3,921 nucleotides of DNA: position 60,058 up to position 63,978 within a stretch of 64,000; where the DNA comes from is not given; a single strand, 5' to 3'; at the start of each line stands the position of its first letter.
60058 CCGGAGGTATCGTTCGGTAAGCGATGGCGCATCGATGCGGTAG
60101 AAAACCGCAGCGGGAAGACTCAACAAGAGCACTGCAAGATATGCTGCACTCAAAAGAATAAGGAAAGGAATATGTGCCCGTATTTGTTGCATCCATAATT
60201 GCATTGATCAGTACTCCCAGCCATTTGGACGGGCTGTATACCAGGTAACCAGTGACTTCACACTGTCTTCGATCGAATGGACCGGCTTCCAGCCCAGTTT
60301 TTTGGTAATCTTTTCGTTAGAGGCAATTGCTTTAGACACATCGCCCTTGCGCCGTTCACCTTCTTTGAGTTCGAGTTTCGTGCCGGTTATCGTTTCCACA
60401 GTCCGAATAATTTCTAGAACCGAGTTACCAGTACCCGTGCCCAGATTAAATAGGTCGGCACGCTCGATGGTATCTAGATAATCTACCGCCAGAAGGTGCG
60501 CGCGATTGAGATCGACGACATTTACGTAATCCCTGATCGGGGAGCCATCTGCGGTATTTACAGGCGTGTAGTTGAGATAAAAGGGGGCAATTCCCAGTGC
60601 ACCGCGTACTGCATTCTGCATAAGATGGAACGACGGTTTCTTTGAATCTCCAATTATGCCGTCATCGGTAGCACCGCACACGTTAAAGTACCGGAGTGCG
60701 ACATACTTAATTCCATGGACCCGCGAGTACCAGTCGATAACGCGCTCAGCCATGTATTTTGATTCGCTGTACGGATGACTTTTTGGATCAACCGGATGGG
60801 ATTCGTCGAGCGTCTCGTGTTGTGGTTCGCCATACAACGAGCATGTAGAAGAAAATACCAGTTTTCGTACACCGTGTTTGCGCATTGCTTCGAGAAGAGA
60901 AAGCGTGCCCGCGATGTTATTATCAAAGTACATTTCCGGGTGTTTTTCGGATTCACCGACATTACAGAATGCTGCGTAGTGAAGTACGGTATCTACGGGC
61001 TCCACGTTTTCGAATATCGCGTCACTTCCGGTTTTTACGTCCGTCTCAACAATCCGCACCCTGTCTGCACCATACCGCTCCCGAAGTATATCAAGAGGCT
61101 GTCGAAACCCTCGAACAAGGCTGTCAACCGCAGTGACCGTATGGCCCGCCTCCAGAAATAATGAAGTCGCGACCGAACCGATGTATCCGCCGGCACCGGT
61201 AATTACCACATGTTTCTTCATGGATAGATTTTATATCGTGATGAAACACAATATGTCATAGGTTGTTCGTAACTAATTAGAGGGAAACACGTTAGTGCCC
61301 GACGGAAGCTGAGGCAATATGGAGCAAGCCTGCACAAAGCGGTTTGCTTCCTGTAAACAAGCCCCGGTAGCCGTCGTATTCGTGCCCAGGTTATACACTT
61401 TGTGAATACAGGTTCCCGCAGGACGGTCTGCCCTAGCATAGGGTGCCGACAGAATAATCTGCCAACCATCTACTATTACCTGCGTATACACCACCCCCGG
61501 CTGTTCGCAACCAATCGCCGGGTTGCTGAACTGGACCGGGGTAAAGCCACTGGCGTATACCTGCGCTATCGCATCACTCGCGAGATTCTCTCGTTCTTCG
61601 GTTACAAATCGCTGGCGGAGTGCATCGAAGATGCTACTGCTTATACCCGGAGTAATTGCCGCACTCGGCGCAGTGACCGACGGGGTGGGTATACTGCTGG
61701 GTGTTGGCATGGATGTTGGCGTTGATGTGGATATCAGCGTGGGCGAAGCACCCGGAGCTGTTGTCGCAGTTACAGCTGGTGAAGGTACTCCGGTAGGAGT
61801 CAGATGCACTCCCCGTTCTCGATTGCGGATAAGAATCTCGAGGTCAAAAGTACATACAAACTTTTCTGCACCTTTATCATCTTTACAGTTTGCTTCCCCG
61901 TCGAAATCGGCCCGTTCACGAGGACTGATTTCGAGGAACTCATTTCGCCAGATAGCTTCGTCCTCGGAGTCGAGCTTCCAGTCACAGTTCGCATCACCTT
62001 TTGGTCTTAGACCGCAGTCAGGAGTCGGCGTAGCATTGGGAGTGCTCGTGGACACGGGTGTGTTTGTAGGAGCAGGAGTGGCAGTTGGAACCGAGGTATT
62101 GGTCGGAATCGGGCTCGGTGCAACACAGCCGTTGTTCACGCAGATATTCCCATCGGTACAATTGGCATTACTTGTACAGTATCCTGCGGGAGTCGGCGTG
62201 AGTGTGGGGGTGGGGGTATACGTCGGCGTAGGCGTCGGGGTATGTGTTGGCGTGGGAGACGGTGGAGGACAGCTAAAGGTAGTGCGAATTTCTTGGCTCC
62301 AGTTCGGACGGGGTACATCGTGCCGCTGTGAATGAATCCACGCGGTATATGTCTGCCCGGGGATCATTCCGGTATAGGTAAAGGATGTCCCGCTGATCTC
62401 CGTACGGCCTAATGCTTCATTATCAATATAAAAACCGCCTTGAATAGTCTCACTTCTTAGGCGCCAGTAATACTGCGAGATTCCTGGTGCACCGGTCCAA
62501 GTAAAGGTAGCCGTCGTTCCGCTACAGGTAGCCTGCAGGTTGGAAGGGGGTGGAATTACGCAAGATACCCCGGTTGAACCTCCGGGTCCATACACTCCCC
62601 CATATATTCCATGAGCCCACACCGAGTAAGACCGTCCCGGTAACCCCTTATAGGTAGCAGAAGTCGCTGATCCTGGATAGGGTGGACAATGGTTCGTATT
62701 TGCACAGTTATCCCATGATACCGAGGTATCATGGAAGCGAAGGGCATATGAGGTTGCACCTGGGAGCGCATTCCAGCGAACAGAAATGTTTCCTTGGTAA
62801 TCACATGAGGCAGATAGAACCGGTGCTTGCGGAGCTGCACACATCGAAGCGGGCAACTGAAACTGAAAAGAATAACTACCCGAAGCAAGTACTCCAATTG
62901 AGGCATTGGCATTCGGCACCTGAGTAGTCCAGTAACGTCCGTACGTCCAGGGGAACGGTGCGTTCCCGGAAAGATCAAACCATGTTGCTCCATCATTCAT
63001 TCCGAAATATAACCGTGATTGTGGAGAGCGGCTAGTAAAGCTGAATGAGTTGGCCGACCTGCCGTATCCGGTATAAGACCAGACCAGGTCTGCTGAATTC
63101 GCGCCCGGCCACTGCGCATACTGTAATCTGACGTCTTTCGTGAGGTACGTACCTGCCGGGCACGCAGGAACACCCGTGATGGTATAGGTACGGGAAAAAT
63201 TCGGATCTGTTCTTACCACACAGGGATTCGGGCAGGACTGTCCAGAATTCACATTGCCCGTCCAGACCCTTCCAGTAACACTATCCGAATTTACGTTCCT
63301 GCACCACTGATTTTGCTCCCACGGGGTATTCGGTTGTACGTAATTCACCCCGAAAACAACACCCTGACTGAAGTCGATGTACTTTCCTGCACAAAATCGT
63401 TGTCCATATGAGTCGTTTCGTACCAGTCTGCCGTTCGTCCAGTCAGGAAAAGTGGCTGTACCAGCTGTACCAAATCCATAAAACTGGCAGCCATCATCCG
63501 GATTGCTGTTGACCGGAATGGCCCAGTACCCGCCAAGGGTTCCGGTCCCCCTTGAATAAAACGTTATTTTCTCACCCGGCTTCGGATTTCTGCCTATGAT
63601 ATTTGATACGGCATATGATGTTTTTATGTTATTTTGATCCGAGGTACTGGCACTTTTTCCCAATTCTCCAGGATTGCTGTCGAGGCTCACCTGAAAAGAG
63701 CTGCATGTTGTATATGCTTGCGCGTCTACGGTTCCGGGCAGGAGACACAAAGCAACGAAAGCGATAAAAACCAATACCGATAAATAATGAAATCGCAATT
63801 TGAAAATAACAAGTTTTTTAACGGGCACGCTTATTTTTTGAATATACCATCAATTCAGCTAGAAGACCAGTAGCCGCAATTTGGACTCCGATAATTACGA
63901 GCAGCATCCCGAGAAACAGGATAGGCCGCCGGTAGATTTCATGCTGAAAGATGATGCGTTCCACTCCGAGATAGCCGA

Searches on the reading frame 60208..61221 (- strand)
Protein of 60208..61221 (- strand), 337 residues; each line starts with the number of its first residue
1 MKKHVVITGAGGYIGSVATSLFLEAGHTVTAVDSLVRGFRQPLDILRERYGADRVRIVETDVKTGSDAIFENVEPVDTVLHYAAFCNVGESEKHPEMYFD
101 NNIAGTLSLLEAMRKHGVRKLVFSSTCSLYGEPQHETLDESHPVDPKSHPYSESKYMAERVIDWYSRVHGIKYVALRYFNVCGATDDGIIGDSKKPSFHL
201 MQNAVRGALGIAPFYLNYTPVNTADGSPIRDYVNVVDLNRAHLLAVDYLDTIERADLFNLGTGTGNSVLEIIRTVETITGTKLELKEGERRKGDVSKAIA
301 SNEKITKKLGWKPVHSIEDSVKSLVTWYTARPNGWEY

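Call 76: search_protein_families(library=pfam, proteins=[window:60208-61221:-], max_evalue=0.01)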
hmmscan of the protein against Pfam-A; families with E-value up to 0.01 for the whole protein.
window:60208-61221:- (337 aa): 9 families
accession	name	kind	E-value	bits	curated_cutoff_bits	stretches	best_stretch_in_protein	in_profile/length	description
PF01370.27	Epimerase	-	5.7e-47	160.6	20.9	1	5-261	1-240/240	NAD dependent epimerase/dehydratase family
PF16363.11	GDP_Man_Dehyd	-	1e-40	140.6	27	1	7-322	2-330/332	GDP-mannose 4,6 dehydratase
PF01073.25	3Beta_HSD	-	1.9e-18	66.9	22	1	6-250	1-233/280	3-beta hydroxysteroid dehydrogenase/isomerase family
PF02719.21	Polysacc_synt_2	-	4.1e-10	39.8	20.2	1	5-183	1-173/293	Polysaccharide biosynthesis protein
PF07993.18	NAD_binding_4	-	7.1e-10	38.9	20.1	1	7-204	1-231/258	Male sterility protein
PF13460.12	NAD_binding_10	-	8.5e-10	39.2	27.2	1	9-177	1-142/184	NAD(P)H-binding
PF04321.23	RmlD_sub_bind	-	2e-08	34.1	27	1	4-166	2-140/287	RmlD substrate binding domain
PF05368.20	NmrA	-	9.6e-07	29.1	27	1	1-128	1-109/298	NmrA-like family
PF00106.31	adh_short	-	0.00025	21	26.6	1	3-107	1-113/195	short chain dehydrogenase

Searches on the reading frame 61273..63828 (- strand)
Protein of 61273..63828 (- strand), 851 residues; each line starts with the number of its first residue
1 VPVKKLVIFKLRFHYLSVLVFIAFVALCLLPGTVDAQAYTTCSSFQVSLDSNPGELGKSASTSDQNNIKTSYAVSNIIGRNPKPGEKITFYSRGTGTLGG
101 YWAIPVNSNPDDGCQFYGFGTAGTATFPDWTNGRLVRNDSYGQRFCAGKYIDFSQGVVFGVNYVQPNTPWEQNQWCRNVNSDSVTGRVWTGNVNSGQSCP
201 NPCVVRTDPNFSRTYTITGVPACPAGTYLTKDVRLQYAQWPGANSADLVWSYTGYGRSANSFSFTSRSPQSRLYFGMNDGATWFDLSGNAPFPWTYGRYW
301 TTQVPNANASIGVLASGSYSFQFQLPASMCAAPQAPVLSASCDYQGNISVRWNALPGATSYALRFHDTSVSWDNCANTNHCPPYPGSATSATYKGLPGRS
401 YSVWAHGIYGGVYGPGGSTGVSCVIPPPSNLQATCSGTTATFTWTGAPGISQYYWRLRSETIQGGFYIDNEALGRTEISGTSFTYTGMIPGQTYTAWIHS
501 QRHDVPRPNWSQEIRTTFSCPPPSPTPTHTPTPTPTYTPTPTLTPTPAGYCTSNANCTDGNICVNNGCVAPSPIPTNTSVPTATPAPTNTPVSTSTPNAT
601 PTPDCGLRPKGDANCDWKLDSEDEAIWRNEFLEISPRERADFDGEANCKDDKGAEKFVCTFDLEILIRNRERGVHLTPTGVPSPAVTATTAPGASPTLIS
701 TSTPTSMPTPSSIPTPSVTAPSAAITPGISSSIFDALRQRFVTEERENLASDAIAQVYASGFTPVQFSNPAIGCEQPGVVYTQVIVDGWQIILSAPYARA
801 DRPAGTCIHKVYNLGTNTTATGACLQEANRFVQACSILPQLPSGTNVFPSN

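Call 76: search_protein_families(library=pfam, proteins=[window:61273-63828:-], max_evalue=0.01)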
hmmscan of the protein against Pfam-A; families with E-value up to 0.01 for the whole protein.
window:61273-63828:- (851 aa): 1 family
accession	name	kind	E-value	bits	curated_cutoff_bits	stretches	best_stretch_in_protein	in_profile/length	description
PF00041.27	fn3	-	7.6e-06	26.5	25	1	427-514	2-81/84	Fibronectin type III domain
